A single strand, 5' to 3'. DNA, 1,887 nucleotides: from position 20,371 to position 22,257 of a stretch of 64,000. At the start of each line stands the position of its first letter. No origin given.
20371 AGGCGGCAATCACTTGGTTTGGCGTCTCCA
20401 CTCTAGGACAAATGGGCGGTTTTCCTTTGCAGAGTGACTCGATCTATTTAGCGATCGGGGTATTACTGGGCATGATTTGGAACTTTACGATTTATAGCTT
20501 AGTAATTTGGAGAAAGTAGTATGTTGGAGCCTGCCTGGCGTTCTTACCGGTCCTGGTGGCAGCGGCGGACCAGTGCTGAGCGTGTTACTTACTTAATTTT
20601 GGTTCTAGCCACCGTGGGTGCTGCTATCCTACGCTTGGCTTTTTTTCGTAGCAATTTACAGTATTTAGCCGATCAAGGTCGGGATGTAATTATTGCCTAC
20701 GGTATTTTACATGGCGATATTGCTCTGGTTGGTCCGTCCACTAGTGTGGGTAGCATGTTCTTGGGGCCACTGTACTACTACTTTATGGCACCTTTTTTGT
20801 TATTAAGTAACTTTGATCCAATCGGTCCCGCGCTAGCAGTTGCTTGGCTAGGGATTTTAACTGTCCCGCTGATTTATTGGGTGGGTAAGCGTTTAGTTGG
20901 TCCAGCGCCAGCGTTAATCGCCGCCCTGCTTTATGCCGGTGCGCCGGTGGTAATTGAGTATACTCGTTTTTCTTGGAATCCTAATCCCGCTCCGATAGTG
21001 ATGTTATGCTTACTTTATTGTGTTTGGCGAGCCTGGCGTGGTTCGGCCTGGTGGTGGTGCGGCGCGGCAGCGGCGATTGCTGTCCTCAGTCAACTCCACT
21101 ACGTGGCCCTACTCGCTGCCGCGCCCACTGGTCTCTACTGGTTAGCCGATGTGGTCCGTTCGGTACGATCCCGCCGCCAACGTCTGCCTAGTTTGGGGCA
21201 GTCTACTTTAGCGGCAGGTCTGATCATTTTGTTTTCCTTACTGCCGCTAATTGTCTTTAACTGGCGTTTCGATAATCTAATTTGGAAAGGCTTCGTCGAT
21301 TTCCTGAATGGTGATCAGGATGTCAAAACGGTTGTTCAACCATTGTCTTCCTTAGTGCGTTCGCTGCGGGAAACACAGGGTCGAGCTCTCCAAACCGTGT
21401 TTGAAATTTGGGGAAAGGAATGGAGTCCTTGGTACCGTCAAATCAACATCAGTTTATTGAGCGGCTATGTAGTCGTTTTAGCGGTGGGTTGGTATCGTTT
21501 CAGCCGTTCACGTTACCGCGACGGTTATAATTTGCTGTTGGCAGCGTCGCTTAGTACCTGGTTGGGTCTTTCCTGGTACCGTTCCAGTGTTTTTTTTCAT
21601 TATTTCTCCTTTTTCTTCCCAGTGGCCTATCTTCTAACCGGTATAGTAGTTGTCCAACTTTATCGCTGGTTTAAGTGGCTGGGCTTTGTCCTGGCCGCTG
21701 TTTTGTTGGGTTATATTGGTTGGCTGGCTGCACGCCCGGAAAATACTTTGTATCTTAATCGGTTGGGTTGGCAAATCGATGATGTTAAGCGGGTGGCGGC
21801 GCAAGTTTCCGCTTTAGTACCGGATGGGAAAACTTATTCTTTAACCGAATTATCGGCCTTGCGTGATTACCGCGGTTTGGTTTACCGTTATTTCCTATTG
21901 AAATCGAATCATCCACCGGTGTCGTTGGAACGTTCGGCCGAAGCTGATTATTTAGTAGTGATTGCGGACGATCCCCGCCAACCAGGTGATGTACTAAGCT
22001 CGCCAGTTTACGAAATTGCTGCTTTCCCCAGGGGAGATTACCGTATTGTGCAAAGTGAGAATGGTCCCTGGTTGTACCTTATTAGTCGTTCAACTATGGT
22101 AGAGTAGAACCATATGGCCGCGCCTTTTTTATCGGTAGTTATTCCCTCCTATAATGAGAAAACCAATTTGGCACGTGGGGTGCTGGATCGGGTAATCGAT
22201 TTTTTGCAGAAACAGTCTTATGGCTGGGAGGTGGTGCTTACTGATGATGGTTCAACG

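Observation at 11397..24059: Giant Cys-rich secreted protein co-transcribed with a sugar-nucleotide and GT2/GT-C glycosyltransferase operon: candidate surface-protein O-glycosylation system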

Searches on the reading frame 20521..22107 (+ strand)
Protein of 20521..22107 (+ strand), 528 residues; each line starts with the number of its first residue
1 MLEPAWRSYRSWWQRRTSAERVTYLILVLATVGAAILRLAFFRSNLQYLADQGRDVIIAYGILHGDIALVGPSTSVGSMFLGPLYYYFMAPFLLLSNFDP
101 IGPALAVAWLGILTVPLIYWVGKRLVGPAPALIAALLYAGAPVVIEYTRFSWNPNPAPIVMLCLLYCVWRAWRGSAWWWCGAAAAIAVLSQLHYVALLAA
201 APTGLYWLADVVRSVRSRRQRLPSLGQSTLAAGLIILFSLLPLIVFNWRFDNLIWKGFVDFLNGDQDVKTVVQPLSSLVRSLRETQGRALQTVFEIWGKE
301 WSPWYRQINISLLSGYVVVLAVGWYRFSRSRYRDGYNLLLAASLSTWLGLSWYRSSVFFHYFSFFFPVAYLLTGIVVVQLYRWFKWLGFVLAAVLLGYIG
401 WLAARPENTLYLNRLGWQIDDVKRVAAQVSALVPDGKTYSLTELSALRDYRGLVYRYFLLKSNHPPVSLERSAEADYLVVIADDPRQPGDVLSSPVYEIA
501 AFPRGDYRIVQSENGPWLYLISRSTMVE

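Call 5: search_protein_families(library=pfam, proteins=[window:20521-22107:+], max_evalue=0.01)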
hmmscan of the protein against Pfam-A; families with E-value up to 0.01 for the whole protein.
window:20521-22107:+ (528 aa): 1 family
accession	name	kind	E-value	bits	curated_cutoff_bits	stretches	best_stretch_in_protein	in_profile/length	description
PF13231.12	PMT_2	-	7.1e-10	39.8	26.1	1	83-231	4-150/160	Dolichyl-phosphate-mannose-protein mannosyltransferase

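Call 6: search_protein_families(library=ncbifam, proteins=[window:20521-22107:+], max_evalue=0.01)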
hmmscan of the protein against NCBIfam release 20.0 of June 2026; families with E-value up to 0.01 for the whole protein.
window:20521-22107:+ (528 aa): 1 family
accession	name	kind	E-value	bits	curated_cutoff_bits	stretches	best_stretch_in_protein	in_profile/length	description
TIGR03663.1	TIGR03663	subfamily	2.7e-05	23.4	126.25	1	80-216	50-187/435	flippase activity-associated protein Agl23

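Call 22: find_related_loci(query=A1, collection=genome_contigs, flank=10000)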
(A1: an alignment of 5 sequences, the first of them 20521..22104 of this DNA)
Query A1 (528 aa) in genome_contigs; peptide patterns used: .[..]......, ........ (x = any residue, [..] = any of these).
303 stretches matched a pattern; 302 encode a relative of the query (tblastn E <= 1e-3); the best 80 are kept; 80 distinct loci.
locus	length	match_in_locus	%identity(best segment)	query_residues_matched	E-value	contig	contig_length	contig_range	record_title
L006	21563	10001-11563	65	6-528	0e+0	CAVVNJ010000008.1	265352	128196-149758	MAG: Candidatus Woesebacteria bacterium isolate MFD05674.bin.2.125 genome assembly, contig: contig_20830, whole genome s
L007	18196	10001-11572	53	7-528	5e-177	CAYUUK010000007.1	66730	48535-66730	MAG TPA_asm: uncultured Pseudomonadales bacterium isolate SRP141376_co5_90 genome assembly, contig: NODE_883_length_6673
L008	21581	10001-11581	51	1-527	4e-173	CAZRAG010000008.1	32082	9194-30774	MAG TPA_asm: uncultured Pseudomonadales bacterium isolate SRP093185_co1_24 genome assembly, contig: NODE_666_length_3208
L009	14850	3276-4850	53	1-524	4e-171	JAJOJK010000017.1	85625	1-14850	MAG: Candidatus Woesebacteria bacterium isolate S5C87 S5CNODE_34_length_85625_cov_5.156951, whole genome shotgun sequenc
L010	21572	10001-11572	51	1-525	6e-165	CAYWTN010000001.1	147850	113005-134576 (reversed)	MAG TPA_asm: uncultured Pseudomonadales bacterium isolate SRP344714_co1_151 genome assembly, contig: NODE_241_length_147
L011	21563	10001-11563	45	2-523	1e-129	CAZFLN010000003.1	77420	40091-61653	MAG TPA_asm: uncultured Pseudomonadales bacterium isolate SRP344714_co1_414 genome assembly, contig: NODE_732_length_774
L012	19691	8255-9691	39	37-525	3e-102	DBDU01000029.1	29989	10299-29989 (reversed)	MAG TPA_asm: Patescibacteria group bacterium UBA924 UBA924_contig_349, whole genome shotgun sequence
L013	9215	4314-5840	39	11-528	5e-95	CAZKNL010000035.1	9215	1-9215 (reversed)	MAG TPA_asm: uncultured Pseudomonadales bacterium isolate SRP200132_co2_242 genome assembly, contig: NODE_7276_length_92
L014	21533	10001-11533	34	10-523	4e-94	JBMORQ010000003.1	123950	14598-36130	MAG: Patescibacteria group bacterium isolate Betzabe_MAG184 MAG184_3, whole genome shotgun sequence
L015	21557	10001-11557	53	6-524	7e-166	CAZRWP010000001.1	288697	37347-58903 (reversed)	MAG TPA_asm: uncultured Pseudomonadales bacterium isolate SRP144015_co1_84 genome assembly, contig: NODE_17_length_28869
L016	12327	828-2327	36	22-524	3e-94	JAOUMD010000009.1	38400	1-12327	MAG: Candidatus Paceibacterota bacterium isolate 8_1_July_SF_Bin25 8_1_July_SF_Bin25_scaffold_119_c1, whole genome shotg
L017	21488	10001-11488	36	25-522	1e-93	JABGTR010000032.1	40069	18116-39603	MAG: Candidatus Paceibacterota bacterium isolate SI034_bin135 k141_996483, whole genome shotgun sequence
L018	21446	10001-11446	36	14-504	1e-89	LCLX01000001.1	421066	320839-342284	MAG: Microgenomates group bacterium GW2011_GWC1_46_15 UX36_C0001, whole genome shotgun sequence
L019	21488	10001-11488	35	27-525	2e-89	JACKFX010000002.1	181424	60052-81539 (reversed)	MAG: Pseudomonadales bacterium isolate HK-STAS-PATE-16 HK-STAS-PATE-16_2, whole genome shotgun sequence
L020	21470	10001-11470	35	32-524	4e-90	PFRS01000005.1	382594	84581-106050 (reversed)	MAG: Candidatus Pacebacteria bacterium CG_4_9_14_0_2_um_filter_40_15 CG_4_9_14_0.2_um_filter_scaffold_4_c, whole genome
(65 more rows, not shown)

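Call 27: search_solved_structures(query=A1, max_evalue=10)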
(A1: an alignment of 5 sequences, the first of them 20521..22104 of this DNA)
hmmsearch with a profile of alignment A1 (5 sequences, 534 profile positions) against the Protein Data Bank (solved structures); distinct sequences matched with E-value up to 10: 0.

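Call 29: find_homologous_proteins(query=window:20521-22104:+, max_evalue=0.00001)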
Query window:20521-22104:+ (528 aa): 578 proteins with E <= 0.00001 among 8000 candidates; the best 120 are listed.
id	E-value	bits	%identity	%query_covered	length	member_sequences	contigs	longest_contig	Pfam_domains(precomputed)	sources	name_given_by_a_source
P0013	0.0e+0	1187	100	100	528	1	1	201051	PF13231.13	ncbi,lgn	-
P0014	6.1e-227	773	66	99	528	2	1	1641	PF13231.13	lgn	-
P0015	2.9e-226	771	65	99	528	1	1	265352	PF13231.13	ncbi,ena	-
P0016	3.7e-216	737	63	99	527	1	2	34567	PF13231.13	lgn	-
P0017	2.8e-185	636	56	100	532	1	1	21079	PF13231.13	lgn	-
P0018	9.9e-179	614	53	100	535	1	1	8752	PF13231.13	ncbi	-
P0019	4.6e-174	599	53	97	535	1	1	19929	PF13231.13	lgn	-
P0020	7.7e-174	598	53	99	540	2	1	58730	PF13231.13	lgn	-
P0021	1.2e-173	597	52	98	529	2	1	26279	PF13231.13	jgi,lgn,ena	-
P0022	1.0e-172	594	53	99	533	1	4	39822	PF13231.13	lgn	-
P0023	4.9e-171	589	53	98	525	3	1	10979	PF13231.13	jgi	-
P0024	2.6e-170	586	54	98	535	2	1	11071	PF13231.13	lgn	-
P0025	3.1e-170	586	51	99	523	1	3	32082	-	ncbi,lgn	-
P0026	4.0e-170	586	53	99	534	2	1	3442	PF13231.13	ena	-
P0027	1.0e-169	584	52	99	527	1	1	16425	PF13231.13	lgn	-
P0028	8.3e-169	581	51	99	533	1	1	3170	PF13231.13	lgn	-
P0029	2.4e-168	580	51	98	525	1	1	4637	PF13231.13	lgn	-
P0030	2.8e-167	576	51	99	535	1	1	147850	PF13231.13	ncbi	-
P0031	1.5e-165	570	50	99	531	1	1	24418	PF13231.13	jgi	jgi:4-amino-4-deoxy-L-arabinose transferase-like glycosyltransferase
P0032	1.9e-165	570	52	98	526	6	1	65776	PF13231.13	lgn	-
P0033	9.5e-165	568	51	99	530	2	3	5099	PF13231.13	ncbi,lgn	-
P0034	2.8e-164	566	52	98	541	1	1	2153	PF13231.13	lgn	-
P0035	7.0e-164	565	53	96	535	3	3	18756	PF13231.13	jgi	jgi:4-amino-4-deoxy-L-arabinose transferase-like glycosyltransferase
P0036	1.5e-163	564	50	99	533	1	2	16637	PF13231.13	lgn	-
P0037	4.0e-163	562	50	99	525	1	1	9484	PF13231.13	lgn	-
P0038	1.1e-161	558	50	98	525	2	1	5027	PF13231.13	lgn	-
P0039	1.9e-161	557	50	98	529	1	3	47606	PF13231.13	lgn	-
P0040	2.4e-161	557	51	98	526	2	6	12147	PF13231.13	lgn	-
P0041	3.8e-160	553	49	99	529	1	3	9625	PF13231.13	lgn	-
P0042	4.0e-160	553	54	94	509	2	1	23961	PF13231.13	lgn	-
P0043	5.2e-160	552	52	100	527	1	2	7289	PF13231.13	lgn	-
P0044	1.2e-159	551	50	98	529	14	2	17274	PF13231.13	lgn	-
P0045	1.5e-158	547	50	99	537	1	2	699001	PF13231.13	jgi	jgi:hypothetical protein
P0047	2.0e-152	527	48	98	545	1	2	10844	PF13231.13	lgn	-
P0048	1.5e-142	495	46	99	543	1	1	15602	PF13231.13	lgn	-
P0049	2.8e-134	467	46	99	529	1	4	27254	PF13231.13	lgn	-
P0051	4.0e-130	454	48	98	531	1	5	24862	PF13231.13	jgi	jgi:4-amino-4-deoxy-L-arabinose transferase-like glycosyltransferase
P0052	4.4e-127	444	45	99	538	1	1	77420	PF13231.13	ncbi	-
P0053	1.5e-122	428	43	98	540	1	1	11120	PF13231.13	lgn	-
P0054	1.2e-120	422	44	99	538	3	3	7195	PF13231.13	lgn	-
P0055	2.3e-120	421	44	98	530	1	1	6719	PF13231.13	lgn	-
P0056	1.4e-118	415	44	98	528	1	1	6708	PF13231.13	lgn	-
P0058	1.1e-100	356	39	93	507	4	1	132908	PF13231.13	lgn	-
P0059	1.0e-98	350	39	98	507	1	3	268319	PF13231.13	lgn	-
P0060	1.3e-98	349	50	62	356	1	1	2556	PF13231.13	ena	-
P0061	1.6e-98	349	41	96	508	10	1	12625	PF13231.13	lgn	-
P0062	1.6e-98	349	41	95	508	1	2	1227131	PF13231.13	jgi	jgi:4-amino-4-deoxy-L-arabinose transferase-like glycosyltransferase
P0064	3.2e-98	348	40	91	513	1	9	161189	PF13231.13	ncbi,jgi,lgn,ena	-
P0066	4.0e-96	341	42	93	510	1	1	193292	PF13231.13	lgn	-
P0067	3.7e-95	338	39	95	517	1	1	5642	PF13231.13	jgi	jgi:4-amino-4-deoxy-L-arabinose transferase-like glycosyltransferase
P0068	1.2e-93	333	39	97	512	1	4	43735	PF13231.13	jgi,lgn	-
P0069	7.8e-93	330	39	96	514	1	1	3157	PF13231.13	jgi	jgi:4-amino-4-deoxy-L-arabinose transferase-like glycosyltransferase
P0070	1.6e-92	329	39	95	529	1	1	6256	PF13231.13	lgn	-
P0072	1.1e-91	327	38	91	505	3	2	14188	PF13231.13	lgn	-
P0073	1.6e-91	326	37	91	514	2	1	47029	PF13231.13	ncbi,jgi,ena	-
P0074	2.6e-91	325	37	95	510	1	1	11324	PF13231.13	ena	-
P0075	2.9e-91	325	39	98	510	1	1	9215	PF13231.13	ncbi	-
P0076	3.2e-91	325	39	94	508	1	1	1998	PF13231.13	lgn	-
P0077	1.1e-90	323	37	95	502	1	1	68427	PF13231.13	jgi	jgi:4-amino-4-deoxy-L-arabinose transferase-like glycosyltransferase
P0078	1.8e-90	323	39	95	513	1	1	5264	PF13231.13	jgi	jgi:4-amino-4-deoxy-L-arabinose transferase-like glycosyltransferase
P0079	3.7e-90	322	33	99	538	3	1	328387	PF13231.13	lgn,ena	-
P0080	6.9e-90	321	37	94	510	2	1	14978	PF13231.13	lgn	-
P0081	1.3e-89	320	35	96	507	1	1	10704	PF13231.13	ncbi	-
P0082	4.0e-89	318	38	94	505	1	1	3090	PF13231.13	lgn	-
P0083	4.9e-89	318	36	97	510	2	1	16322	PF13231.13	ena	-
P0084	6.7e-89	317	37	93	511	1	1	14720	PF13231.13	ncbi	-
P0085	8.6e-89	317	38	93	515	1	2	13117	PF13231.13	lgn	-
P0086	1.3e-88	317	36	99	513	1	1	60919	PF13231.13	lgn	-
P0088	3.5e-88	315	36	95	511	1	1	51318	PF13231.13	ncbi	-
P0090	8.4e-88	314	37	95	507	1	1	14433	PF13231.13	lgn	-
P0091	1.0e-87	314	40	93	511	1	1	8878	PF13231.13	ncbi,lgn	-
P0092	2.4e-87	312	37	92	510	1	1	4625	PF13231.13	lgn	-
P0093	1.2e-86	310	38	95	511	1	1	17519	PF13231.13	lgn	-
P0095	3.2e-86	309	37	92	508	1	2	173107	PF13231.13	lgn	-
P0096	3.8e-86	308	36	92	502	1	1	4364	PF13231.13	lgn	-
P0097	4.5e-86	308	36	95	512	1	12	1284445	PF13231.13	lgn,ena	-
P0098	4.9e-86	308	37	93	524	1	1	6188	PF13231.13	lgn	-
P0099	6.8e-86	308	37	93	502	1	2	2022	PF13231.13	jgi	jgi:4-amino-4-deoxy-L-arabinose transferase-like glycosyltransferase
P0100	6.8e-86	308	37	96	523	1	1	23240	PF13231.13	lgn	-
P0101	1.2e-85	307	38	92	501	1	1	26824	PF13231.13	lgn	-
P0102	1.6e-85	306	38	89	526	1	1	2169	PF13231.13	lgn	-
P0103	1.7e-85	306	37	95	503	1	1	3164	PF13231.13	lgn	-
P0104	1.8e-85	306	36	93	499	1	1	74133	PF13231.13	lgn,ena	-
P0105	1.9e-85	306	36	96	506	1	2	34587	PF13231.13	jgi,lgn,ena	-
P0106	1.9e-85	306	40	91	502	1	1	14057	PF13231.13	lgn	-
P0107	3.2e-85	305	37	97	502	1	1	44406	PF13231.13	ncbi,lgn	ncbi:MAG: glycosyltransferase family 39 protein [Patescibacteria group bacterium]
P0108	5.0e-85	305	38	98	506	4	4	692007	PF13231.13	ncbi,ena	-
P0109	5.1e-85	305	37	95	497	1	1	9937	PF13231.13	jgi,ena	-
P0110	8.5e-85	304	36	95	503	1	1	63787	PF13231.13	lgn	-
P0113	2.9e-84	302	39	91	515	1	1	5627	PF13231.13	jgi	jgi:4-amino-4-deoxy-L-arabinose transferase-like glycosyltransferase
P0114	3.8e-84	302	35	92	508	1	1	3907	PF13231.13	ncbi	-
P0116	6.1e-84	301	37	92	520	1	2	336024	PF13231.13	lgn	-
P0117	6.9e-84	301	35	97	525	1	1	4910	PF13231.13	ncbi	-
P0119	2.9e-83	299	35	94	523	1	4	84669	PF13231.13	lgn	-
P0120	1.4e-82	297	35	96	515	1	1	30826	PF13231.13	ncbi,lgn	-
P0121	2.5e-82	296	37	94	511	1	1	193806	PF13231.13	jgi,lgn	-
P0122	4.4e-82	295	36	94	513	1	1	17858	PF13231.13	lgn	-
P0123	1.1e-81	294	33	97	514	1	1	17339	PF13231.13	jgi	jgi:4-amino-4-deoxy-L-arabinose transferase-like glycosyltransferase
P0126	1.9e-81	293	36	91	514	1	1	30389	PF13231.13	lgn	-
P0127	2.0e-81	293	35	94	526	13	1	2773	PF13231.13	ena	-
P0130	2.8e-81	292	35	95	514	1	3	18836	PF13231.13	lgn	-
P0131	3.0e-81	292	35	94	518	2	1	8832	PF13231.13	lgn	-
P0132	3.5e-81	292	34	95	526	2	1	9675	PF13231.13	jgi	jgi:hypothetical protein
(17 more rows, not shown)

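Call 38: predict_structure(alignment_id=A2)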
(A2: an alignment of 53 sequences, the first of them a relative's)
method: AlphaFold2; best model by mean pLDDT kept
length: 528 residues; sequences in the alignment: 53
mean_pLDDT: 93.6   pTM: 0.92
mean pLDDT of the five models: 93.6, 92.5, 92.5, 92.3, 92.2
residues with pLDDT >= 90: 452; 70-90: 56; 50-70: 19; < 50: 1
segments of 3 or more residues with pLDDT < 50: none
pLDDT, mean of each block of 10 residues (from residue 1): 95 97 98 97 92 95 95 77 93 97 95 98 98 98 92 82 98 97 96 90 98 94 97 97 93 88 65 84 93 90 88 97 96 98 97 89 96 98 97 96 93 91 97 97 95 97 96 96 97 96 96 95 79
secondary structure, 60 per line:
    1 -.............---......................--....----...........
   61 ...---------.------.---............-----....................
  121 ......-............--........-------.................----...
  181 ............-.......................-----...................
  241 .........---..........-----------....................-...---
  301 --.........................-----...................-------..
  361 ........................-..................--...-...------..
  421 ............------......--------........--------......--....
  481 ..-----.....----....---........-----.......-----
elements in order: H2-14 H18-39 H42-45 H50-63 H84-95 H101-126 H128-139 H142-149 H157-173 H178-192 H194-216 H222-249 H253-262 H274-293 H303-327 H333-351 H359-384 H386-403 H419-432 E439-444 H453-460 H469-474 E477-482 H488-492 H497-500 E504-511 E517-523

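Call 81: fold_search(model_id=the predicted structure, library=pdb)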
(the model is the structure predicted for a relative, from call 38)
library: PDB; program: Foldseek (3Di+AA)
matches with E <= 10: 363; with E <= 0.001: 22
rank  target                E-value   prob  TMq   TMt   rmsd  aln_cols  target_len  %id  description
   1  8pn9_A                8.6e-08  1.00  0.47  0.39  13.3       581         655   16  Structure of human oligosaccharyltransferase OST-A complex bound to NGI-1 (released 2024-05-08)
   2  6ftg_5                1.6e-07  1.00  0.50  0.42  14.0       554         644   19  Subtomogram average of OST-containing ribosome-translocon complexes from canine rough microsomal membranes (released 2018-03-21)
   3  7e9s_A                2.6e-07  1.00  0.50  0.33  15.6       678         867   12  Archaeal oligosaccharyltransferase AglB from Archaeoglobus fulgidus in complex with an inhibitory peptide and a dolich (released 2021-09-08)
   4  8b6l_I                2.9e-07  1.00  0.50  0.40  14.7       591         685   15  Subtomogram average of the human Sec61-TRAP-OSTA-translocon (released 2022-12-07)
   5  5f15                  4.6e-07  1.00  0.56  0.55   9.6       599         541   14  Crystal Structure of ArnT from Cupriavidus metallidurans bound to Undecaprenyl phosphate (released 2016-02-17)
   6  9n9j_I                5.2e-07  1.00  0.52  0.41  13.8       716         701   15  Structure of a GRP94 folding intermediate engaged with a CCDC134- and FKBP11-bound secretory translocon (released 2025-11-19)
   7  9s6t_A                4.3e-06  1.00  0.50  0.54   8.9       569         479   14  Ternary cryo-EM structure of chicken ALG12 with Dol25-PP-GlcNAc2Man7, Dol25-P-Man, and Fab (released 2026-03-18)
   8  7oci_F                4.6e-06  1.00  0.53  0.45  11.6       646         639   12  Cryo-EM structure of yeast Ost6p containing oligosaccharyltransferase complex (released 2022-02-16)
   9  3waj                  9.2e-06  1.00  0.50  0.35  14.2       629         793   12  Crystal structure of the Archaeoglobus fulgidus oligosaccharyltransferase (O29867_ARCFU) complex with Zn and sulfate (released 2013-10-30)
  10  3wak                  1.0e-05  1.00  0.50  0.33  15.5       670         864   12  Crystal structure of the Archaeoglobus fulgidus oligosaccharyltransferase (O29867_ARCFU) in the apo form (released 2013-10-30)
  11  5ezm                  1.1e-05  1.00  0.46  0.45  13.3       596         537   16  Crystal Structure of ArnT from Cupriavidus metallidurans in the apo state (released 2016-02-17)
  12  8agc_A                2.0e-05  1.00  0.52  0.41  15.2       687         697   12  Structure of yeast oligosaccharylransferase complex with lipid-linked oligosaccharide and non-acceptor peptide bound (released 2022-12-07)
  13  5gmy_A                3.6e-05  1.00  0.50  0.33  14.6       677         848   12  Crystal structure of the Archaeoglobus fulgidus oligosaccharyltransferase (O29867_ARCFU) tethered with an acceptor pep (released 2017-02-01)
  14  8age_A                4.5e-05  1.00  0.54  0.46  11.5       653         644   13  Structure of yeast oligosaccharylransferase complex with acceptor peptide bound (released 2022-12-07)
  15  9i5k_A                4.7e-05  1.00  0.54  0.57   8.1       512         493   15  Structure of the Chaetomium thermophilum Pmt4 homodimer (C2 symmetry) (released 2025-12-24)
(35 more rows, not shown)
